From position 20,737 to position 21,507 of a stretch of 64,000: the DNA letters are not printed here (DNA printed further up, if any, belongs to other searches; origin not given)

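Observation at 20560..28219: Duplicated partner-plus-PIN modules bracket a 6-kb defence island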

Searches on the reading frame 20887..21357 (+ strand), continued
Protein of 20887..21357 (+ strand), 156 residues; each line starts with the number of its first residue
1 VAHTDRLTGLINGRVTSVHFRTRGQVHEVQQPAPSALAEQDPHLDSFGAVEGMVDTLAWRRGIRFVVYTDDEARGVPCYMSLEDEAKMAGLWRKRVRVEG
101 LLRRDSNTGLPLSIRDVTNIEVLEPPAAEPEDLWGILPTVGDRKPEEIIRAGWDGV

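Call 67: search_protein_representatives(alignment_id=A3)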
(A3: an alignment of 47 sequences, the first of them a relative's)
Query: 47 sequences, 124 profile positions. Proteins with E-value up to 0.001 (for the whole library): 1012; up to 1e-10: 507; up to 1e-30: 5. The best 150 are listed.
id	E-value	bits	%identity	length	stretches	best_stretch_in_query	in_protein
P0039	2.2e-58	211.8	-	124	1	1-123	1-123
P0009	2.0e-49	182.9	-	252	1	4-123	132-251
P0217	8.5e-41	155.0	-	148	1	2-113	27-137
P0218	2.3e-38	147.1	-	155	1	1-98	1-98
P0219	8.3e-34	132.4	-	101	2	67-123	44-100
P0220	9.4e-27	109.6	-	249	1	10-122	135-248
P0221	8.9e-25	103.3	-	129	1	12-123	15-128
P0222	9.5e-25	103.2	-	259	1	13-122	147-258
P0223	1.7e-24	102.3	-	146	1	14-121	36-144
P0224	3.4e-24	101.4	-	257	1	7-122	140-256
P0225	4.3e-24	101.0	-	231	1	1-67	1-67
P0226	4.6e-24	101.0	-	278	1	10-122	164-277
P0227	5.0e-24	100.8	-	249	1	8-122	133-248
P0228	7.6e-24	100.3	-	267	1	13-123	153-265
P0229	9.0e-24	100.0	-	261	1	13-122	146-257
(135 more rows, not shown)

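Call 68: find_encoding_contigs(protein=P0096, flank=3000, max_places=4)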
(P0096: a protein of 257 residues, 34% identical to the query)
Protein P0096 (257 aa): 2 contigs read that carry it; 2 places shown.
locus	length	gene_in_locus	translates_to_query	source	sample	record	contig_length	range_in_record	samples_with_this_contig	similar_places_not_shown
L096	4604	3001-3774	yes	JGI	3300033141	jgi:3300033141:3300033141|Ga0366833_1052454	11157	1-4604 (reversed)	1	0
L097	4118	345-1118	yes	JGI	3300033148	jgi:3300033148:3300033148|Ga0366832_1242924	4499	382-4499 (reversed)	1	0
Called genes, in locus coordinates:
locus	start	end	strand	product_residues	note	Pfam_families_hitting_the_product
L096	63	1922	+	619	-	PF07719:TPR_2 (faint), PF13371:TPR_9 (faint), PF13424:TPR_12 (faint), PF13428:TPR_14 (faint), PF13432:TPR_16 (faint), PF00515:TPR_1 (faint), PF14559:TPR_19, PF13844:Glyco_transf_41, +2 more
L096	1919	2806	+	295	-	PF01408:GFO_IDH_MocA, PF02894:GFO_IDH_MocA_C, PF22725:GFO_IDH_MocA_C3 (weak)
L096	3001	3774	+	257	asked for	-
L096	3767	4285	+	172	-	PF01850:PIN (weak)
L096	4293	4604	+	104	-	?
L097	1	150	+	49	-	?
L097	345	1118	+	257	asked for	-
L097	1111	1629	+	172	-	PF01850:PIN (weak)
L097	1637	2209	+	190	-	PF25084:LbH_EIF2B, PF00132:Hexapep, PF25087:GMPPB_C (weak), PF14602:Hexapep_2, PF00132:Hexapep (weak)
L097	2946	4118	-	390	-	PF05684:DUF819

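Call 69: find_encoding_contigs(protein=P0017, flank=5000, max_places=3)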
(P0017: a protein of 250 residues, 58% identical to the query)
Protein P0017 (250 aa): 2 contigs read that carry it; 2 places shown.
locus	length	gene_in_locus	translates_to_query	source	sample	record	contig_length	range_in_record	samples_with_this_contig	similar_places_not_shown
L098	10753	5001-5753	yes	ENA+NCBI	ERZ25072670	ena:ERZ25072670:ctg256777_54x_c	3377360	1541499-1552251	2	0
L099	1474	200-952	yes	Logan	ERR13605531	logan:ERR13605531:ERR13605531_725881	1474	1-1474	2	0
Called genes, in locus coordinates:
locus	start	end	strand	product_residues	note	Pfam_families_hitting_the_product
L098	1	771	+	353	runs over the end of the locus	PF01180:DHO_dh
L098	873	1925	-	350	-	PF02824:TGS, PF06071:YchF-GTPase_C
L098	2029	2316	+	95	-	PF01649:Ribosomal_S20p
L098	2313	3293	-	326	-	PF21694:DNA_pol3_delta_C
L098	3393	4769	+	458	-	PF00202:Aminotran_3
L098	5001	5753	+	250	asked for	-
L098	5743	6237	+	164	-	PF01850:PIN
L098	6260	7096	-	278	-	PF05721:PhyH (weak)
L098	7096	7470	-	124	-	-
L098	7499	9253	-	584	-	PF07995:GSDH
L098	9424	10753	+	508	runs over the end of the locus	PF11028:TMEM260_N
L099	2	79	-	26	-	?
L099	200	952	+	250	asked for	-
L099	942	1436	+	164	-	PF01850:PIN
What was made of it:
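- The long-partner-plus-PIN pair recurs in unrelated contexts (calls 68, 69).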
